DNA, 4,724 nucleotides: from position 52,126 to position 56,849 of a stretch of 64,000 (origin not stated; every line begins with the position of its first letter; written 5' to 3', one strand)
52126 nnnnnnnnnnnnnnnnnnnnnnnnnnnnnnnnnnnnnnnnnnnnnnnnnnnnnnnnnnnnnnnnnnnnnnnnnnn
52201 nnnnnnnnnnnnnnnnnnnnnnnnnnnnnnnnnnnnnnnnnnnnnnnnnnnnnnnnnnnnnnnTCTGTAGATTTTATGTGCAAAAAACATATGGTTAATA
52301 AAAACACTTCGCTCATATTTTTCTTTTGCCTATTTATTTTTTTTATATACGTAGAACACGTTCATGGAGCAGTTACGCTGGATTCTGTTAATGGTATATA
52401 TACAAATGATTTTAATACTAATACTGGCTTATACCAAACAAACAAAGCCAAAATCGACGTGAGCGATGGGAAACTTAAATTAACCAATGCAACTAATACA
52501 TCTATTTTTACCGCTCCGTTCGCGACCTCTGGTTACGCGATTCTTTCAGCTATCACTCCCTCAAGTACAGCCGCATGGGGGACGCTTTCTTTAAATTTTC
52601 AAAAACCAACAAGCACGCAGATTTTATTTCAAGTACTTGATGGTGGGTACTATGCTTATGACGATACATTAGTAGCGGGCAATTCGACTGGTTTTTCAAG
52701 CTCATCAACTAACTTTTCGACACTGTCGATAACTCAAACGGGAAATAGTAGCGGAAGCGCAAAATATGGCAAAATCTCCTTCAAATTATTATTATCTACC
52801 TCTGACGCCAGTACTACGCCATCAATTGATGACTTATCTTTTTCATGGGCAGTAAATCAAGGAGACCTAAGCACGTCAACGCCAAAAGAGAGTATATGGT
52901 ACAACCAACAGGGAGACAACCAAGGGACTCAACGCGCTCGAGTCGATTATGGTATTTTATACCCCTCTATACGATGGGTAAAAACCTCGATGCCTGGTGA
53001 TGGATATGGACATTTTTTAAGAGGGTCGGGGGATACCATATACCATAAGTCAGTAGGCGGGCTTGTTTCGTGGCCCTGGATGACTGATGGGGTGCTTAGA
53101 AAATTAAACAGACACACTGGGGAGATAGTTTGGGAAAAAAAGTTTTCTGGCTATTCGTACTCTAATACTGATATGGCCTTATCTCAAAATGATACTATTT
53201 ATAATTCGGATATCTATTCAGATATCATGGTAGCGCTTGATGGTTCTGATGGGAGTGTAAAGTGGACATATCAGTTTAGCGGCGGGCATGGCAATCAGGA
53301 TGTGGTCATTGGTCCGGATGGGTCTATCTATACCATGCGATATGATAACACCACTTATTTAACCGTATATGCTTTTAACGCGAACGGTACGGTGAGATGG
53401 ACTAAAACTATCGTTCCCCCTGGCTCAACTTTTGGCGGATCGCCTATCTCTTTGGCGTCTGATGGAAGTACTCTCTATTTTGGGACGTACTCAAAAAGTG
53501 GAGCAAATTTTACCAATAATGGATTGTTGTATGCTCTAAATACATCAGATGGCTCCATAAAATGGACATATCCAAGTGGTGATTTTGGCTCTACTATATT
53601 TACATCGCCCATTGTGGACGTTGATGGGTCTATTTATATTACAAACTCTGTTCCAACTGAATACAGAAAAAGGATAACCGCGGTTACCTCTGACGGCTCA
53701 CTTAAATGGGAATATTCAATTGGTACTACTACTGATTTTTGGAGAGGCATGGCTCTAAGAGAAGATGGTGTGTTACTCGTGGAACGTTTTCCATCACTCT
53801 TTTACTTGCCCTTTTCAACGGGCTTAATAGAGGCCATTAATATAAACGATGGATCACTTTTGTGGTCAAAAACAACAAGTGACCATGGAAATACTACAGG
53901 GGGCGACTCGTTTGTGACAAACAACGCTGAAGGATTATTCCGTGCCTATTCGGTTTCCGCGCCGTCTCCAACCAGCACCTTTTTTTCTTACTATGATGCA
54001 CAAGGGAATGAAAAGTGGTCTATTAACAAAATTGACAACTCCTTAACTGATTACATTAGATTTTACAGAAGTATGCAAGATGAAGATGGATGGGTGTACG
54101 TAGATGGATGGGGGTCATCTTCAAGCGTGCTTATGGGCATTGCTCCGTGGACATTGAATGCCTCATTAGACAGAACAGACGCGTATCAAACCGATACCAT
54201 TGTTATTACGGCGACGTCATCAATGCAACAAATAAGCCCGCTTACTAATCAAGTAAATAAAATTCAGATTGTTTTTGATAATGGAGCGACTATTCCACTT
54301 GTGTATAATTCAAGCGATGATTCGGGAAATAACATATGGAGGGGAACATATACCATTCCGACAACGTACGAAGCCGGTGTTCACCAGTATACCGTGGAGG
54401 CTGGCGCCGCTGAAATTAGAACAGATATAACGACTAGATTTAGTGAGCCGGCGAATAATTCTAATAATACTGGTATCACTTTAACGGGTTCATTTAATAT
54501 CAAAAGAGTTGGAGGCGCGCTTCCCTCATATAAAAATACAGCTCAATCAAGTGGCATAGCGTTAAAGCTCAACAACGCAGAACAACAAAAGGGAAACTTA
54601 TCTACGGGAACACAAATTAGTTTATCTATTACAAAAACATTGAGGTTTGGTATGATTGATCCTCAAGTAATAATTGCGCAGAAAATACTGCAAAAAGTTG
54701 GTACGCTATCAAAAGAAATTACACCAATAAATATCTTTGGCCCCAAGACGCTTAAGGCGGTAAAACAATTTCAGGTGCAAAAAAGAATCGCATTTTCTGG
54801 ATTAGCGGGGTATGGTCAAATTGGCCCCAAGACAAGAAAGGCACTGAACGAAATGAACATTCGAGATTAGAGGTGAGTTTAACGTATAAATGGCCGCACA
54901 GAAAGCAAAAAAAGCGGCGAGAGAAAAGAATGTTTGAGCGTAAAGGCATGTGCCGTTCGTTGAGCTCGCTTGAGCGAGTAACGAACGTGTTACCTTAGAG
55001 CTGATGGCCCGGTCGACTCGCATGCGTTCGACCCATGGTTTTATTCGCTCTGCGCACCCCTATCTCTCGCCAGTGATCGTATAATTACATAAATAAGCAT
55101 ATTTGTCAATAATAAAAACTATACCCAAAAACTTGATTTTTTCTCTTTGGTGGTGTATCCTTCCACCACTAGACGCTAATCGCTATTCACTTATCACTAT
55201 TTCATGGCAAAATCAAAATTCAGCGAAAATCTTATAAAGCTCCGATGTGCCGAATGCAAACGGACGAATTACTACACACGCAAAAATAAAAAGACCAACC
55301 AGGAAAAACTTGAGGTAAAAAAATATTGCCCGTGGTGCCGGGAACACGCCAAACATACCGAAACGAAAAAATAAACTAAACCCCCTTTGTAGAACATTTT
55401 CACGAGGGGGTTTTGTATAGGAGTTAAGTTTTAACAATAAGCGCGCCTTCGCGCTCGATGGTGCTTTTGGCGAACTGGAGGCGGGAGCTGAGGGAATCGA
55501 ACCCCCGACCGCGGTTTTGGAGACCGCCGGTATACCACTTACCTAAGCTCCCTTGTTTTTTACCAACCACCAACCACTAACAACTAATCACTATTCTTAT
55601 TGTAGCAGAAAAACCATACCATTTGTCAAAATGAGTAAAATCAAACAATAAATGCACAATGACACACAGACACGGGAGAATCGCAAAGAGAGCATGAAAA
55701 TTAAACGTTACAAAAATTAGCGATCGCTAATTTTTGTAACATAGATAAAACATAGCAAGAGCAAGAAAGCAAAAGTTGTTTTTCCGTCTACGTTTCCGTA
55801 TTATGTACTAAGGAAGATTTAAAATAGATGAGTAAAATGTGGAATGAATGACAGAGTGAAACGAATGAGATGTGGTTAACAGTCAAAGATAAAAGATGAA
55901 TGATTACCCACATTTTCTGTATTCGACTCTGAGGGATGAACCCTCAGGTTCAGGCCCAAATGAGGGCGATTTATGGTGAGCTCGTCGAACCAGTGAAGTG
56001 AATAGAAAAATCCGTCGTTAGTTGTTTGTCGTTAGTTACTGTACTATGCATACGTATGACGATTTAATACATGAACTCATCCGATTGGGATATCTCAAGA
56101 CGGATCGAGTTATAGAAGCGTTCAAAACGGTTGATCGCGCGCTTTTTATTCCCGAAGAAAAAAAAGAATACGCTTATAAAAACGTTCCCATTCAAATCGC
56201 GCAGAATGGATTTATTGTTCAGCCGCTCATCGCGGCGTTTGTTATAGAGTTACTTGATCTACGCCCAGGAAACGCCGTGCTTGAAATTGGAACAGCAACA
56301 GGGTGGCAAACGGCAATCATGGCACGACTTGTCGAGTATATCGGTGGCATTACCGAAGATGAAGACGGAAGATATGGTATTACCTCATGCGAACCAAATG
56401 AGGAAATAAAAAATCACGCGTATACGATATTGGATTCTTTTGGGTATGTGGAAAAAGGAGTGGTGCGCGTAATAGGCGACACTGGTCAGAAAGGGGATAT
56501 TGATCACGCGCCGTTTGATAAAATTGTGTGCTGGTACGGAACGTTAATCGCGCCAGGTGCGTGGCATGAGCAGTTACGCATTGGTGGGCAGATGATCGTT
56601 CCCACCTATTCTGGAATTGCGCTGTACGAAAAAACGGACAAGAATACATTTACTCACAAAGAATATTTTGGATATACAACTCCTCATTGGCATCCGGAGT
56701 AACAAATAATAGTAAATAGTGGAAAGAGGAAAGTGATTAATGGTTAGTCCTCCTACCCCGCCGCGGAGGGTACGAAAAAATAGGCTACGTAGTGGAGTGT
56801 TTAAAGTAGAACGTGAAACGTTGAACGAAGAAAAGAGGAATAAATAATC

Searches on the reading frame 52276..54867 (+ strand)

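Call 23: search_protein_families(library=pfam, proteins=[window:52276-54867:+], max_evalue=0.001)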
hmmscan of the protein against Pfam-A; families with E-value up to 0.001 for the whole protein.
window:52276-54867:+ (864 aa): 4 families
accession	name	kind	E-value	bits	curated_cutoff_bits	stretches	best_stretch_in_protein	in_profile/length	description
PF13360.13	PQQ_2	-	9.1e-22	78.3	27.6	2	363-581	4-193/233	Outer membrane protein assembly factor BamB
PF13570.13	Beta-prop_ACSF4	-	2.6e-11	43.9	133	1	277-483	34-213/329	Beta-alanine-activating enzyme, beta-propeller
PF25293.1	Beta-prop_EMC1_N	-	2.7e-07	30.9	34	1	273-379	86-195/219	EMC1 N-terminal beta-propeller domain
PF01471.23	PG_binding_1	-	1.3e-06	28.9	23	1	796-845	3-50/57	Putative peptidoglycan binding domain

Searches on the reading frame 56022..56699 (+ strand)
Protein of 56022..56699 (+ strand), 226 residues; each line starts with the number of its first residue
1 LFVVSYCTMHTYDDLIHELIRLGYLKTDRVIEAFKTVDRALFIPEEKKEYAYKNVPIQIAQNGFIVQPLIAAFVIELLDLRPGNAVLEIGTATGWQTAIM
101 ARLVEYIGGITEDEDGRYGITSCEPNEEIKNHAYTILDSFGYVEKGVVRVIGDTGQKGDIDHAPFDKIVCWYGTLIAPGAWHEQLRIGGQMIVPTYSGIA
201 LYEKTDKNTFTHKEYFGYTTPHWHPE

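Call 88: search_protein_families(library=pfam, proteins=[window:56022-56699:+], max_evalue=0.001)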
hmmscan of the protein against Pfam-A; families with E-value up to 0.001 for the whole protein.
window:56022-56699:+ (226 aa): 1 family
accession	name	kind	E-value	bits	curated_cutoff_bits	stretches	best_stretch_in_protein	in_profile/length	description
PF01135.25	PCMT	-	8.5e-35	120.9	20.3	1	13-197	4-176/210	Protein-L-isoaspartate(D-aspartate) O-methyltransferase (PCMT)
